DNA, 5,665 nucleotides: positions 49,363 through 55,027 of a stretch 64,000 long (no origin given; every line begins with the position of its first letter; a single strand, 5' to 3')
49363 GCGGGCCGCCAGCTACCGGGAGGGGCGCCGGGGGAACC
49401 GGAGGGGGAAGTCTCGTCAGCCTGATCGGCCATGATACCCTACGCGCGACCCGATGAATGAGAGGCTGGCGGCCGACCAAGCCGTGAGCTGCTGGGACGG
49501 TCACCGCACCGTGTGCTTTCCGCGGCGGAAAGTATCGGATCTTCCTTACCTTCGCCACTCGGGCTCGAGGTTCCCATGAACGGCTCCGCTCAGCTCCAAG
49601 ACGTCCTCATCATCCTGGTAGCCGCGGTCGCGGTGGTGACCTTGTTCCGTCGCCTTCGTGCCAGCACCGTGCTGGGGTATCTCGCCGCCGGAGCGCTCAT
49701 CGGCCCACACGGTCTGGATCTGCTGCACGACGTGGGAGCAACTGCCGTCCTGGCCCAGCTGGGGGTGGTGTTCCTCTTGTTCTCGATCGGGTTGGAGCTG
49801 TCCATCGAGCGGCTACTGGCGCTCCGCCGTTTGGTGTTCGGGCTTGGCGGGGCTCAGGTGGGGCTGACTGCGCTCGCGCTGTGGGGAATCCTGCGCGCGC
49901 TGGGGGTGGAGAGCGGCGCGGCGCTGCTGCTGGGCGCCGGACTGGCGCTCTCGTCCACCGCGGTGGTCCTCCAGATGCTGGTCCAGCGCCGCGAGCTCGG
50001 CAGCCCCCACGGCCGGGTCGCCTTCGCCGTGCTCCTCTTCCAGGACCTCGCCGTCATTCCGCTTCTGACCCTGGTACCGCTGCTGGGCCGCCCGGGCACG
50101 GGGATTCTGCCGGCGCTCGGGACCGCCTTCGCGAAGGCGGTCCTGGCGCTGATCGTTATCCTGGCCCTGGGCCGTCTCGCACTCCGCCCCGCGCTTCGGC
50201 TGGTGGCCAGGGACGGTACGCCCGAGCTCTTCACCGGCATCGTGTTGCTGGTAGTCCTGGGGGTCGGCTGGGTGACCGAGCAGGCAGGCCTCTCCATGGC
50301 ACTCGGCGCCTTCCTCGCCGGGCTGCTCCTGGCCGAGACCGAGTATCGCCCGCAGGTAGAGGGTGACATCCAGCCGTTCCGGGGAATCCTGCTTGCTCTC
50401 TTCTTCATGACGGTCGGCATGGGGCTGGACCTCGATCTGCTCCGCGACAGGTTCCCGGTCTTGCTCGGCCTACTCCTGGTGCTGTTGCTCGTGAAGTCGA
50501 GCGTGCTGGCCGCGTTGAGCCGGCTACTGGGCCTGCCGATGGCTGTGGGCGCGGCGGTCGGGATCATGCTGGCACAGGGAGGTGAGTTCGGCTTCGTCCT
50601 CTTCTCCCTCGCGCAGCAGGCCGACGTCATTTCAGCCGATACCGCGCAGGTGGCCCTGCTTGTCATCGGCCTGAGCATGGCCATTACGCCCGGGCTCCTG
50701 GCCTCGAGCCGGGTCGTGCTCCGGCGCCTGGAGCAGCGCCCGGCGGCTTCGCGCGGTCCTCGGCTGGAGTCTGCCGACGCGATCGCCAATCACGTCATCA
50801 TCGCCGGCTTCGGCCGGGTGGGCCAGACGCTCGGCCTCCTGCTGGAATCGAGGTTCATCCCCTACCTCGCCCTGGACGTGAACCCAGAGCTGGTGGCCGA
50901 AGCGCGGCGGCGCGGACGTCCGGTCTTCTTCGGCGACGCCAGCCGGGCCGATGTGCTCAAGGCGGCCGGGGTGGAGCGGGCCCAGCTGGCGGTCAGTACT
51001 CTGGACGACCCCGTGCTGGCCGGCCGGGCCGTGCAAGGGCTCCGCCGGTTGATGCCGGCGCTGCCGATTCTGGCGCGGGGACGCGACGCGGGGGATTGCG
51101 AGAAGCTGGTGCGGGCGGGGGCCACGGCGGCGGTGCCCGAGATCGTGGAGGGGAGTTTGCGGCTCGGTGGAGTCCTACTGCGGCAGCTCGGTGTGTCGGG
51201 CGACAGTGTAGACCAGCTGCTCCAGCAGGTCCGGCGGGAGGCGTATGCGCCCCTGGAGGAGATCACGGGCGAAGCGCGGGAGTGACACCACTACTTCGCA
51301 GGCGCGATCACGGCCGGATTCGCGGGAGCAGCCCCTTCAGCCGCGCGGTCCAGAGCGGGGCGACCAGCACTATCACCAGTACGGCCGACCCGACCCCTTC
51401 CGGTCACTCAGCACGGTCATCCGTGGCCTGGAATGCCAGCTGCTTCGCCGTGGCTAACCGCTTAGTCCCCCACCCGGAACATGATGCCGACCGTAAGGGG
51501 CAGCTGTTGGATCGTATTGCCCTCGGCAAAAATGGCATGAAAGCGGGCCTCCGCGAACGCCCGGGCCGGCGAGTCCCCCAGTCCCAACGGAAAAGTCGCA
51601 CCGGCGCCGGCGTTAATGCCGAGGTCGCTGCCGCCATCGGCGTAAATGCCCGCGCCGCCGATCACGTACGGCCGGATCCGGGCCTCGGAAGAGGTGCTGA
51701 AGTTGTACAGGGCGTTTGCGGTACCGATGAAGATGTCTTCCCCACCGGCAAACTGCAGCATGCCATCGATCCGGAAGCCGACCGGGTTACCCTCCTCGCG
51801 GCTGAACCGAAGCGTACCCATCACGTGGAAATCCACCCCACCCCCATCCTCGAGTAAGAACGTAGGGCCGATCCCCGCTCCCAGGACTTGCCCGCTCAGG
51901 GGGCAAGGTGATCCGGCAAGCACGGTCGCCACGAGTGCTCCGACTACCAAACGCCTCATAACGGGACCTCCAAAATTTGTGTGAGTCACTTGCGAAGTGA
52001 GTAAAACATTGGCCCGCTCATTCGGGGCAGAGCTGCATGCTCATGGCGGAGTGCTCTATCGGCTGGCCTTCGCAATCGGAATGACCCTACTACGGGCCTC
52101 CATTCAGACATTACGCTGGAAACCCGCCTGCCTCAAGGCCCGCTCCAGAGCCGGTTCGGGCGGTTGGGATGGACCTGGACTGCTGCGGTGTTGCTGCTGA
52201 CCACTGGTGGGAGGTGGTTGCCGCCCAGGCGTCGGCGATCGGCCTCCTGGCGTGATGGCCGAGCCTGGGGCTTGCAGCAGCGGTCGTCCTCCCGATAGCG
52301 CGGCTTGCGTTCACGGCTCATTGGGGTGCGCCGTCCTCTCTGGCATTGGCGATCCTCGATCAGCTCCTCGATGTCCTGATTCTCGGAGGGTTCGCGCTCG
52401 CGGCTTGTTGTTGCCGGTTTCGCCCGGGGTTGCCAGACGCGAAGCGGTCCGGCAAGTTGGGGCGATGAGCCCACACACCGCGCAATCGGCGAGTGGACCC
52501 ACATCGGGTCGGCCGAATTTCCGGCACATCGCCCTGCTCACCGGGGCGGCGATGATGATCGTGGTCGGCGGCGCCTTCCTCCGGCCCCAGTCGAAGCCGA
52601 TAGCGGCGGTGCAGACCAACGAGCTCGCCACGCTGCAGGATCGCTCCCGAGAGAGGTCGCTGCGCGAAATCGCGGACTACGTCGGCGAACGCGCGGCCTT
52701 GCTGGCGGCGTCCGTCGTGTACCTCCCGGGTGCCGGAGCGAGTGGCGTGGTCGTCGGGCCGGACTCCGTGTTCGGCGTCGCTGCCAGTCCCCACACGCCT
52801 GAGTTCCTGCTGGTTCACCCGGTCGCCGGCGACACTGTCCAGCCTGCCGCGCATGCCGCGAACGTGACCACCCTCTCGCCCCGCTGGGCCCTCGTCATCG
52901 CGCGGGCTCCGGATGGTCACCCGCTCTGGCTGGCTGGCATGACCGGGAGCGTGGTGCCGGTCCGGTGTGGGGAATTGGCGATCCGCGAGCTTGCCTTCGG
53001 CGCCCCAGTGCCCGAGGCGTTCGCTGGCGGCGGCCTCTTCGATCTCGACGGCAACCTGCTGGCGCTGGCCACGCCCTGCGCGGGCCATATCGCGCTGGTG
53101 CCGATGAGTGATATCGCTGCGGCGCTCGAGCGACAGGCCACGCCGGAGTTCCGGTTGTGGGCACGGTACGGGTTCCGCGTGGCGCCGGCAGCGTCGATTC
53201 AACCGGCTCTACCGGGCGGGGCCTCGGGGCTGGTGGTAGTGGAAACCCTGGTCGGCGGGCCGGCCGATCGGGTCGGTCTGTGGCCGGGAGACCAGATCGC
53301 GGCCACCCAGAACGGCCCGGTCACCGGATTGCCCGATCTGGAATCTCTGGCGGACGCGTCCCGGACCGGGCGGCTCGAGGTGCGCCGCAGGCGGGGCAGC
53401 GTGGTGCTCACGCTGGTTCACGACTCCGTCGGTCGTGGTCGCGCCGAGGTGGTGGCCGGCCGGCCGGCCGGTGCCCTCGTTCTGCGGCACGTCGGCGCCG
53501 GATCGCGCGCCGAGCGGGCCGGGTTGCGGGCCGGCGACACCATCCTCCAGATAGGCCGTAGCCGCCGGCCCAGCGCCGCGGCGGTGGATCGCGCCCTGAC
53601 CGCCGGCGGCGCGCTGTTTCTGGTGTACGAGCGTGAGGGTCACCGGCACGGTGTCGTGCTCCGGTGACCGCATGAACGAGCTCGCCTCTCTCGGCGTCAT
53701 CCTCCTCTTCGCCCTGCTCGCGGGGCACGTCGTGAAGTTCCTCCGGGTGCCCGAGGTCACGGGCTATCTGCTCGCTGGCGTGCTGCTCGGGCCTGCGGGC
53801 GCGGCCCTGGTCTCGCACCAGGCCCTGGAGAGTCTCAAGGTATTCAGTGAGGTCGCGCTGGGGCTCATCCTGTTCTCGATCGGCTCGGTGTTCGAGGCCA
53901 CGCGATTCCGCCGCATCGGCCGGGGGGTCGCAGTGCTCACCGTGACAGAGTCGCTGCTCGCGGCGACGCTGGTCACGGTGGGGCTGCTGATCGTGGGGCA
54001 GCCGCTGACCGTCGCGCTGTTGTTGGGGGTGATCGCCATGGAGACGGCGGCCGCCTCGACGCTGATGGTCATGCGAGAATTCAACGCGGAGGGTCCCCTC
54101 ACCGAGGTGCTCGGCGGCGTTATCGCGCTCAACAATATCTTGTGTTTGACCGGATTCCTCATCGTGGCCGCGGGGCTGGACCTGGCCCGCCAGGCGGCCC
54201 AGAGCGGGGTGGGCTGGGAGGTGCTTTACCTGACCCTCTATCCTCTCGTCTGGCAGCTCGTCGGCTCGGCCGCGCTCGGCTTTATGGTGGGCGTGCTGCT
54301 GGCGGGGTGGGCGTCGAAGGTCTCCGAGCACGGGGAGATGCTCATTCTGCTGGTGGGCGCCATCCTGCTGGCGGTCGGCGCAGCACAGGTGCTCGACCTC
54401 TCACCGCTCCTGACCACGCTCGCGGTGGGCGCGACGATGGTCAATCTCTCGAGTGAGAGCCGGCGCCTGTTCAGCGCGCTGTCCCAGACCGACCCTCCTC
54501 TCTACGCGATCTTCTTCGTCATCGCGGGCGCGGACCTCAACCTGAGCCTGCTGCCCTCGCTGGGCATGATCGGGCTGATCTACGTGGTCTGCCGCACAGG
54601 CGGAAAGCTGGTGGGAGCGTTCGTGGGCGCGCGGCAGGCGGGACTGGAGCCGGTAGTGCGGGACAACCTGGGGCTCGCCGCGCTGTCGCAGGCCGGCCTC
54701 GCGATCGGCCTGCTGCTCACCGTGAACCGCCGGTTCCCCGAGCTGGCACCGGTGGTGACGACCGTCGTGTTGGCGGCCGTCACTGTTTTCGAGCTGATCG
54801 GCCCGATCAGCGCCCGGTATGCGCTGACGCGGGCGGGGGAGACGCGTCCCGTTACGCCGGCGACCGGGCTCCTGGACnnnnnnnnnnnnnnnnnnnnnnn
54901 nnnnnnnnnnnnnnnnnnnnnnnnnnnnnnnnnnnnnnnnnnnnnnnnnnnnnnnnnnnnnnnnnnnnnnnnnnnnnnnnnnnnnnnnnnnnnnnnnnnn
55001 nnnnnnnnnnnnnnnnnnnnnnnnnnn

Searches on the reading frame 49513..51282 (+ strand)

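Call 21: search_protein_families(library=pfam, proteins=[window:49513-51282:+], max_evalue=0.001)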
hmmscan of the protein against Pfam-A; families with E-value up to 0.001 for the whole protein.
window:49513-51282:+ (590 aa): 2 families
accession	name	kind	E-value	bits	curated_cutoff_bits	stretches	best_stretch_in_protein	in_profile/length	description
PF00999.27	Na_H_Exchanger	-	2.7e-54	184.9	26.2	1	35-395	2-368/375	Sodium/hydrogen exchanger, transmembrane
PF02254.24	TrkA_N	-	7.2e-21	75.1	23.8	1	428-541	1-114/116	TrkA-N domain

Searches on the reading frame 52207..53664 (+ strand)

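Call 35: search_protein_families(library=pfam, proteins=[window:52207-53664:+], max_evalue=0.001)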
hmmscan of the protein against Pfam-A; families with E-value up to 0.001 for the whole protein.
window:52207-53664:+ (486 aa): 3 families
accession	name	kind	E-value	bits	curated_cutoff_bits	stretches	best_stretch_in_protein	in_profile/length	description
PF17820.7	PDZ_6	-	2.1e-08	34.2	27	1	429-451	5-27/54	PDZ domain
PF00595.29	PDZ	-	2e-07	31.7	23.2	0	321-380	12-65/81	PDZ domain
PF13180.12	PDZ_2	-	3.4e-05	24.5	27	0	341-389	13-61/80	PDZ domain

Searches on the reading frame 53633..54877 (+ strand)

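Call 35: search_protein_families(library=pfam, proteins=[window:53633-54877:+], max_evalue=0.001)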
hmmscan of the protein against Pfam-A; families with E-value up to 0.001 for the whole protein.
window:53633-54877:+ (415 aa): 1 family
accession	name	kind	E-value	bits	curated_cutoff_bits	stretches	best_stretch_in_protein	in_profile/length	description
PF00999.27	Na_H_Exchanger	-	1.8e-21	76.9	26.2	1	25-386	2-363/375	Sodium/hydrogen exchanger, transmembrane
